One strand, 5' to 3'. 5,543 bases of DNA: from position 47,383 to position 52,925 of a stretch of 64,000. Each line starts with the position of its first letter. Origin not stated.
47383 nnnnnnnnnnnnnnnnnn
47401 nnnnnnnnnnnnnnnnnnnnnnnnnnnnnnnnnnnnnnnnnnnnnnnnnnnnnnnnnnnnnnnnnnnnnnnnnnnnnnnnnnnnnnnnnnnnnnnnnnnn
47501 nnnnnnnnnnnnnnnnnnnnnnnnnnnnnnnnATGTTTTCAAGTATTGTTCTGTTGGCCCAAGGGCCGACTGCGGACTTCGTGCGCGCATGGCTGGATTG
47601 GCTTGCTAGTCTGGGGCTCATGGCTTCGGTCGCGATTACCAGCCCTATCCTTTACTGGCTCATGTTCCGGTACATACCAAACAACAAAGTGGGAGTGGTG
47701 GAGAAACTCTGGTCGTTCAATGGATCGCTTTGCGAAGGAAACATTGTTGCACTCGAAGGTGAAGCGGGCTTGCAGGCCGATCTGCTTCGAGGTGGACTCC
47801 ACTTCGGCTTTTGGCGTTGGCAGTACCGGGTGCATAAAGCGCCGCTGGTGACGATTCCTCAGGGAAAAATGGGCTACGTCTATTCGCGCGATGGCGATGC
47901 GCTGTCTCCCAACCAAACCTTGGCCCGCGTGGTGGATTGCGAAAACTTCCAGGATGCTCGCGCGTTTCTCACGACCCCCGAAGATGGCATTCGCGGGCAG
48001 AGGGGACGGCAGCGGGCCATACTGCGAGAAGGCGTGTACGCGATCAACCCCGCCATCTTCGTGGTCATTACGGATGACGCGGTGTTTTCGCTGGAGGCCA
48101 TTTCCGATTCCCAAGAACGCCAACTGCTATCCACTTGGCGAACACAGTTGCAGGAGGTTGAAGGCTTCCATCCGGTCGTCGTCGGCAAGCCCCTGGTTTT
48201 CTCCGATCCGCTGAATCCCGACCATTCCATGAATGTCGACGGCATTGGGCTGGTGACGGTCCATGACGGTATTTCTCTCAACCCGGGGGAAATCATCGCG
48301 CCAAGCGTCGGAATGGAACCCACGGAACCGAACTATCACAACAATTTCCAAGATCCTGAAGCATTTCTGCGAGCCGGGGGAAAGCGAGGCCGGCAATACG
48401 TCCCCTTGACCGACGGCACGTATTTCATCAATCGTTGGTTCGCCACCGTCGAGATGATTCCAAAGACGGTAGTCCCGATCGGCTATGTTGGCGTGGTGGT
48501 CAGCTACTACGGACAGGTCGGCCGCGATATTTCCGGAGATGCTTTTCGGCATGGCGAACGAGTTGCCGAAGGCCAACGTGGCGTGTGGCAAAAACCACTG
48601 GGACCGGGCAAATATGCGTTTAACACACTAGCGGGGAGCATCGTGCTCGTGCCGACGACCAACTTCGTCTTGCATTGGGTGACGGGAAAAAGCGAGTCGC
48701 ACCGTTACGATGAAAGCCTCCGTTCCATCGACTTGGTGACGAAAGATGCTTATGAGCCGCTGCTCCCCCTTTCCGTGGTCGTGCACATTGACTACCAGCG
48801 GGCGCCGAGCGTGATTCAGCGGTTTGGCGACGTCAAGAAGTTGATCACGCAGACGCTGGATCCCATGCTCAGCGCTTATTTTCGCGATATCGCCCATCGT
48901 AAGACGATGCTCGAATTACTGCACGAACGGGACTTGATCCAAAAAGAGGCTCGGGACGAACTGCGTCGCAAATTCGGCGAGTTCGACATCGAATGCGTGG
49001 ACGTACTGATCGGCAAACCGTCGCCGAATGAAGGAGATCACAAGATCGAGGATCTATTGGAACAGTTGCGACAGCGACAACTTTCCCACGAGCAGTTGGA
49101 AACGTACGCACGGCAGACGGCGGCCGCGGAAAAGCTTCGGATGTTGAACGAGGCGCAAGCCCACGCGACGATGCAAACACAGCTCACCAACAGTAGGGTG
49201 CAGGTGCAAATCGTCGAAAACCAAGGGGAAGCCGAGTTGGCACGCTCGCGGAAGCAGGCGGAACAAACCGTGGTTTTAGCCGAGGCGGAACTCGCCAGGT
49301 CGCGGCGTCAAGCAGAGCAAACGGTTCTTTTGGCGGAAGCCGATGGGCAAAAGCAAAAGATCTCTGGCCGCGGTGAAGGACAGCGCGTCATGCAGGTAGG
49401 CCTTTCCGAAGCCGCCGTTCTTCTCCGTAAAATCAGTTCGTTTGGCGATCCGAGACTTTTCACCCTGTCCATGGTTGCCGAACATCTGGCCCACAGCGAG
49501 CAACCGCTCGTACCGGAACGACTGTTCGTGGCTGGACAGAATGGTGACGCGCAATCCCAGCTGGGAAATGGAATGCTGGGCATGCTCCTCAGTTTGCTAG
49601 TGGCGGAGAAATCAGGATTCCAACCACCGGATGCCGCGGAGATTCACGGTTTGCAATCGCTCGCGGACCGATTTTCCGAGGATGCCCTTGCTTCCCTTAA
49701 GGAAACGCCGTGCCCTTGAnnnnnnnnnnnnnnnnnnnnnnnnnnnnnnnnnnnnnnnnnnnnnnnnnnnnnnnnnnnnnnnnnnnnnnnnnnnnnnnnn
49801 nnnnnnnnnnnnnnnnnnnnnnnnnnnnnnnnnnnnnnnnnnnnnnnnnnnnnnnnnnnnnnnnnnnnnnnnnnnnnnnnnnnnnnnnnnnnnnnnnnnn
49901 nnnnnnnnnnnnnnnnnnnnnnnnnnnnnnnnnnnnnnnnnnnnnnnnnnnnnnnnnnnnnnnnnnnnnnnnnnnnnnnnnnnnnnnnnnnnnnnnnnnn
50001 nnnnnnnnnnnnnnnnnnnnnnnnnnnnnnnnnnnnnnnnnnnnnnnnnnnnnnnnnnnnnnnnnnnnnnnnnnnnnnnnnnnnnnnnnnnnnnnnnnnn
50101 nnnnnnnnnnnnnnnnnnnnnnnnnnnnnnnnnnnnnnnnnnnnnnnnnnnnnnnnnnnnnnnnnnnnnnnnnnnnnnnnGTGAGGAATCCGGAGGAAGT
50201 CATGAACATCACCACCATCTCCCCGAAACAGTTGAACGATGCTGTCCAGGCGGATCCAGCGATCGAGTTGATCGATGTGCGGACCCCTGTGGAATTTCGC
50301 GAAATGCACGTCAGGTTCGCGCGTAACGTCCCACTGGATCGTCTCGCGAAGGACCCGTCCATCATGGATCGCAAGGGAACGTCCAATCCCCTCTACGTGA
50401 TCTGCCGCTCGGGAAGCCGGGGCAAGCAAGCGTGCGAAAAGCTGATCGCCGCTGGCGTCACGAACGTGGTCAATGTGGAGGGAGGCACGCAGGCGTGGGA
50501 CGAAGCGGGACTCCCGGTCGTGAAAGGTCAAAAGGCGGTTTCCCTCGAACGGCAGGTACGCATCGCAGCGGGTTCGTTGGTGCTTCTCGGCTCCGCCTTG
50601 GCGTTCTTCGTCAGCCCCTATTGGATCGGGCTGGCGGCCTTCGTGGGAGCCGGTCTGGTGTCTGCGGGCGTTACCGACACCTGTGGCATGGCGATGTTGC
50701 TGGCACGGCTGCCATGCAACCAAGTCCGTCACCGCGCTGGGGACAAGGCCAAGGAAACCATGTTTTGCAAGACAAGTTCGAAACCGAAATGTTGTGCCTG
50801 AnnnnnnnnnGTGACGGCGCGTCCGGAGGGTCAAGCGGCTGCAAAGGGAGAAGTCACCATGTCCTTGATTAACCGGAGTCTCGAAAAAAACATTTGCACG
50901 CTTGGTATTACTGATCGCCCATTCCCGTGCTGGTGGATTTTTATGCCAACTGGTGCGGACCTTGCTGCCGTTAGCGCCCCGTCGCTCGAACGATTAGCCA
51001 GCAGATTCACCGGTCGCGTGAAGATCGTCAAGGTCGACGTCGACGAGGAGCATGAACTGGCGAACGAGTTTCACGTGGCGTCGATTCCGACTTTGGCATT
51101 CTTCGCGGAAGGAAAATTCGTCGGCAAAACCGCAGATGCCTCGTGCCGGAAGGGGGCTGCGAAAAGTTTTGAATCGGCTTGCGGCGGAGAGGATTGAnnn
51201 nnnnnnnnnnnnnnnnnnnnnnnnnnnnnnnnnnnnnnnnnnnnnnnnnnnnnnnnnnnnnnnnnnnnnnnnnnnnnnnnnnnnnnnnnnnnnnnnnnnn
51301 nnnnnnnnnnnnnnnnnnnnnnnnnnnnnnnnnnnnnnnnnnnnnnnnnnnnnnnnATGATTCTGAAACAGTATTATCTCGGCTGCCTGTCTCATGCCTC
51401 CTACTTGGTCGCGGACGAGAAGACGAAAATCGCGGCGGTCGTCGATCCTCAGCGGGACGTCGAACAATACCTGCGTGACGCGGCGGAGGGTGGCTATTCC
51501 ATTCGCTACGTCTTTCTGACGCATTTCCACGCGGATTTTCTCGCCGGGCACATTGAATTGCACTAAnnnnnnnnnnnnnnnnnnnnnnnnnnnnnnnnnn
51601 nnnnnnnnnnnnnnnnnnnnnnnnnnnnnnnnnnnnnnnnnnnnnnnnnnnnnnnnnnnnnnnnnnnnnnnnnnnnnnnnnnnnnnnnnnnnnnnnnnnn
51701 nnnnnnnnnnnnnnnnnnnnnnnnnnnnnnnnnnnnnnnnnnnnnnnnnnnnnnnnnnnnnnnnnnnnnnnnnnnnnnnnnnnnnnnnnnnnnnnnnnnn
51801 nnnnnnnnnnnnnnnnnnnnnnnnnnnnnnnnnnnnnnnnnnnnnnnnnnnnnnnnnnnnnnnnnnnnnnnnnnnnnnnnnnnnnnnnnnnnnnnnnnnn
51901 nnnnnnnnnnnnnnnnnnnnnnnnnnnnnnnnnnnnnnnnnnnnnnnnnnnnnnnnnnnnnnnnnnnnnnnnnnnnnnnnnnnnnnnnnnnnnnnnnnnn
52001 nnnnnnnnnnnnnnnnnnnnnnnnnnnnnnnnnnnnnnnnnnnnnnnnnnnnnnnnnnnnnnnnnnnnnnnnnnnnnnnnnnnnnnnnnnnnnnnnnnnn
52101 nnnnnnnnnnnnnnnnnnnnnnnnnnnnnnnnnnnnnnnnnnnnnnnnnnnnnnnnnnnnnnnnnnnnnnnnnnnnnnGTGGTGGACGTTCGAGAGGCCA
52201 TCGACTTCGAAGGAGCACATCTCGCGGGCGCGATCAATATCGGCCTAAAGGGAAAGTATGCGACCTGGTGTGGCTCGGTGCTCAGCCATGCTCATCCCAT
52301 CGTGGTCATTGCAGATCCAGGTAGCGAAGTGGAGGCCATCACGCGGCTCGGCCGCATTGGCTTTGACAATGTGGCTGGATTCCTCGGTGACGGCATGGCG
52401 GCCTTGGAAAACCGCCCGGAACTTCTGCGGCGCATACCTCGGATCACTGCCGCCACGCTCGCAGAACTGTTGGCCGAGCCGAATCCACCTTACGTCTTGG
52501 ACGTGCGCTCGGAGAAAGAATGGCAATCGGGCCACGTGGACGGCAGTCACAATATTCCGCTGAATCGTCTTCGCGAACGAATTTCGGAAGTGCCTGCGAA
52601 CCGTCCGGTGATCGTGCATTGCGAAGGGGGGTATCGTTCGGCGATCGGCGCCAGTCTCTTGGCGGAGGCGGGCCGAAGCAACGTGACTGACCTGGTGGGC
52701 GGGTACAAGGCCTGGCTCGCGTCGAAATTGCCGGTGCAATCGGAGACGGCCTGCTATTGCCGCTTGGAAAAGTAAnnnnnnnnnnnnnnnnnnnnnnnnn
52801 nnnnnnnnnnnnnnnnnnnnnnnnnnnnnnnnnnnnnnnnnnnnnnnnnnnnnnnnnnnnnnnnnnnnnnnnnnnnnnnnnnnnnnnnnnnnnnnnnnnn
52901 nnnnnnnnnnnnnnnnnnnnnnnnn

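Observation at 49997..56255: Sulfide-oxidation / persulfide-detoxification island with three frameshift-disrupted members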

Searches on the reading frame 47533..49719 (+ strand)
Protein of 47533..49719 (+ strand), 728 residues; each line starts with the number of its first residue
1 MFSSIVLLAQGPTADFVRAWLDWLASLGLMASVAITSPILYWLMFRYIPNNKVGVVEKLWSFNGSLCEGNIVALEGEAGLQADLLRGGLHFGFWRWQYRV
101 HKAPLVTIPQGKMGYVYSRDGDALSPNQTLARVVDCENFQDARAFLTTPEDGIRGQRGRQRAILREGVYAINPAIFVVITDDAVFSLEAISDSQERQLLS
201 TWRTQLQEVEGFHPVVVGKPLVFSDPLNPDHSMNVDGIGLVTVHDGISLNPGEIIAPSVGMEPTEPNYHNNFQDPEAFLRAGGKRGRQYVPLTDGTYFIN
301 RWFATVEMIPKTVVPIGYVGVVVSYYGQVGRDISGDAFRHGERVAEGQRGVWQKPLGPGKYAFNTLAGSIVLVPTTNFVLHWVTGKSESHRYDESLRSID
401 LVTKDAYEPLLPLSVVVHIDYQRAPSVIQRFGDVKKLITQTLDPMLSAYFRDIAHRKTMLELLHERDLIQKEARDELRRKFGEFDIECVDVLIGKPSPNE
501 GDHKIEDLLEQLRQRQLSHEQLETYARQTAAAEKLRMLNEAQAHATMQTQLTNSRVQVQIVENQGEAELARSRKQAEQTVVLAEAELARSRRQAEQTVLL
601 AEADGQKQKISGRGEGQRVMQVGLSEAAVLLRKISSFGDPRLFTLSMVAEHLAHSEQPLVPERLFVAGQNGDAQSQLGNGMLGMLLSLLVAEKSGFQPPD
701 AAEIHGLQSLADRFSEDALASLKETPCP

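Call 4: search_protein_families(library=pfam, proteins=[window:47533-49719:+], max_evalue=0.01)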
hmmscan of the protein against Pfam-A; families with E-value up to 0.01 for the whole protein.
window:47533-49719:+ (728 aa): 1 family
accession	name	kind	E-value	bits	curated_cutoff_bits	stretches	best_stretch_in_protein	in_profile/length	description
PF01145.31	Band_7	-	7.2e-17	62.4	23.6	1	313-523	2-169/176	SPFH domain / Band 7 family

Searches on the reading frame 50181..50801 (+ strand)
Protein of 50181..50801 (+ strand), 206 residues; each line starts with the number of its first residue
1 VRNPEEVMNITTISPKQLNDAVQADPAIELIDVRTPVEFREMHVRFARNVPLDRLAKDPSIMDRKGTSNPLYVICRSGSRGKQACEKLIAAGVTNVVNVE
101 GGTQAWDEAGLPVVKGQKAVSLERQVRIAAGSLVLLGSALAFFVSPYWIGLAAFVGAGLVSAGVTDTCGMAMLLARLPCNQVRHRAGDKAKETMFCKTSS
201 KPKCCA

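Call 3: search_protein_families(library=pfam, proteins=[window:50181-50801:+], max_evalue=0.01)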
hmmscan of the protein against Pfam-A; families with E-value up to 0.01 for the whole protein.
window:50181-50801:+ (206 aa): 2 families
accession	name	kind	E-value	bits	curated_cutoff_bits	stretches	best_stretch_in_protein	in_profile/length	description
PF00581.25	Rhodanese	-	2.6e-15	57.2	22.2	1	14-108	1-101/102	Rhodanese-like domain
PF11127.14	YgaP-like_TM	-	2.9e-08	34.1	25.3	1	121-178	7-62/66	Inner membrane protein YgaP-like, transmembrane domain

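Call 33: search_protein_families(library=ncbifam, proteins=[window:50181-50801:+], max_evalue=0.001)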
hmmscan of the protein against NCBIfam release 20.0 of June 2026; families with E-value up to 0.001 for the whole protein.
window:50181-50801:+ (206 aa): 12 families
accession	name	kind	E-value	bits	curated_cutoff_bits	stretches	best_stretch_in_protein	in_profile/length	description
NF006444.0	PRK08762.1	equivalog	1.8e-14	53.2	449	1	8-119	12-120/387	molybdopterin-synthase adenylyltransferase MoeB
NF005902.0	PRK07878.1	equivalog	6.7e-12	45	647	1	8-108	284-383/392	adenylyltransferase/sulfurtransferase MoeZ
NF045521.1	rhoda_near_glyco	subfamily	7.6e-11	42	145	1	9-117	16-119/144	rhodanese homology domain-containing protein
NF001195.0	PRK00162.1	equivalog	2.9e-09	37.2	102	1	11-114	5-104/108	thiosulfate sulfurtransferase GlpE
NF005646.0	PRK07411.1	equivalog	2.3e-08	33.6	633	1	6-109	277-382/390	molybdopterin-synthase adenylyltransferase MoeB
NF007627.0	PRK10287.1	equivalog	2.5e-07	30.9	102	1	29-101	22-93/104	thiosulfate sulfurtransferase PspE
TIGR02981.1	phageshock_pspE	exception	1.4e-05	25.3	126.3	1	29-101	20-91/101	thiosulfate sulfurtransferase PspE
NF041203.1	rhodanese_LYCAU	equivalog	4e-05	23.3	115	1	9-114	19-124/126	rhodanese-related (seleno)protein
TIGR03167.1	tRNA_sel_U_synt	equivalog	6.1e-05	22.6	219.75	0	29-52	4-27/311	tRNA 2-selenouridine(34) synthase MnmH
NF001133.1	PRK00142.1-1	equivalog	9.1e-05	22.1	170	1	11-104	106-201/229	oxygen-dependent tRNA uridine(34) hydroxylase TrhO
NF033833.0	rhodan_ChrE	equivalog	0.0003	20.7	120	1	11-114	3-105/108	rhodanese family chromate resistance protein ChrE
NF045694.1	seleno_TsoB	exception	0.0005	18.3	805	1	12-140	45-181/572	rhodanese/DsbD fusion-like selenoprotein TsoB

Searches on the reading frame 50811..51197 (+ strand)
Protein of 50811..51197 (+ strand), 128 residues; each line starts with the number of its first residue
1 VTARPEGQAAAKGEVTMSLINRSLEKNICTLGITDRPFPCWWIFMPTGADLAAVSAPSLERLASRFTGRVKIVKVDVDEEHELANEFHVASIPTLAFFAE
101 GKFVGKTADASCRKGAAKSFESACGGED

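Call 3: search_protein_families(library=pfam, proteins=[window:50811-51197:+], max_evalue=0.01)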
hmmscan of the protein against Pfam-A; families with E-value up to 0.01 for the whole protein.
window:50811-51197:+ (128 aa): 2 families
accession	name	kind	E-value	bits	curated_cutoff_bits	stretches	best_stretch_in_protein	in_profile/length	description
PF00085.26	Thioredoxin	-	3.6e-11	43.4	23.5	1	56-111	37-92/103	Thioredoxin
PF07449.17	HyaE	-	2.4e-05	24.8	22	1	61-107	52-99/108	Hydrogenase-1 expression protein HyaE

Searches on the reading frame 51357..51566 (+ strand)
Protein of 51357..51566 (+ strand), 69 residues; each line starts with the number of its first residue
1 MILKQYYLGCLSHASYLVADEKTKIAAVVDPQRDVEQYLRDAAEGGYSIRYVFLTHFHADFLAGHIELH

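Call 3: search_protein_families(library=pfam, proteins=[window:51357-51566:+], max_evalue=0.01)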
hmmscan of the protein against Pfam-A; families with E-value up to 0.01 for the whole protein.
window:51357-51566:+ (69 aa): 1 family
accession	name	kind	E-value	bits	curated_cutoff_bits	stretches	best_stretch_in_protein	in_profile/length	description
PF00753.33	Lactamase_B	-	5.8e-05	23.6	22.7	1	9-65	2-60/196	Metallo-beta-lactamase superfamily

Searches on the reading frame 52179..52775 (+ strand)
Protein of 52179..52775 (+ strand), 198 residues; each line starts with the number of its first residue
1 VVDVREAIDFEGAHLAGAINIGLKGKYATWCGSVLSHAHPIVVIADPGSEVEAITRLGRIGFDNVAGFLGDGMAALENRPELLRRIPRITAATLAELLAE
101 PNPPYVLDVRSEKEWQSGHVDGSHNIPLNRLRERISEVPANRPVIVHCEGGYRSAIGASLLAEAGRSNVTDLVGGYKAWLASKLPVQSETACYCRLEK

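Call 3: search_protein_families(library=pfam, proteins=[window:52179-52775:+], max_evalue=0.01)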
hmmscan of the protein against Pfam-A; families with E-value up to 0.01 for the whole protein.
window:52179-52775:+ (198 aa): 1 family
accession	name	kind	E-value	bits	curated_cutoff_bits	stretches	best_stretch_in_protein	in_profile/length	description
PF00581.25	Rhodanese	-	1.5e-26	93.2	22.2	2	90-181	1-101/102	Rhodanese-like domain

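Call 23: find_related_loci(query=window:52179-52772:+, collection=metagenome_contigs, flank=6000)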
Query window:52179-52772:+ (198 aa) in metagenome_contigs; peptide patterns used: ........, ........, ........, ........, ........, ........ (x = any residue, [..] = any of these).
446 stretches matched a pattern; 42 encode a relative of the query (tblastn E <= 1e-3); 42 distinct loci.
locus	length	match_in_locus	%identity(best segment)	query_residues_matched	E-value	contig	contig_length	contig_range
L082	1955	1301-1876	76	1-192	2e-103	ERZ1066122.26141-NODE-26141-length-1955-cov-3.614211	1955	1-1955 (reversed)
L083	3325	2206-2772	76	1-189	1e-98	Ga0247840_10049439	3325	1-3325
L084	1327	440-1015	75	1-192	5e-105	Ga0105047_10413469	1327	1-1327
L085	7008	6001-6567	76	1-189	3e-96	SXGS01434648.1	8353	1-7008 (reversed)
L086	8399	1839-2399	78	1-187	4e-96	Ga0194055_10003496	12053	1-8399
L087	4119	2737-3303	74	1-189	1e-95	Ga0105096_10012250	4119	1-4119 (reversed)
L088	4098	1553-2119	74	1-189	9e-96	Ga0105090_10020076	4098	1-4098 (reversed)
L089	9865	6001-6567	74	1-189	5e-95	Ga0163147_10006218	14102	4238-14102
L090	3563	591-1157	76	1-189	9e-96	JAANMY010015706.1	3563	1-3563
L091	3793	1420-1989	74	1-190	7e-95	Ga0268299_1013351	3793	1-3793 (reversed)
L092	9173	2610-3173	73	1-188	3e-93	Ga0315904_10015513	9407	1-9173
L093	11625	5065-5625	74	1-187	2e-91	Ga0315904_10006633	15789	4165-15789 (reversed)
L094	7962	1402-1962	74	1-187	2e-91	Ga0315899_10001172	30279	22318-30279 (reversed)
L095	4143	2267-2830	71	1-188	8e-92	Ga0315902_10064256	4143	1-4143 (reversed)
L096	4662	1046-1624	69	1-194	2e-90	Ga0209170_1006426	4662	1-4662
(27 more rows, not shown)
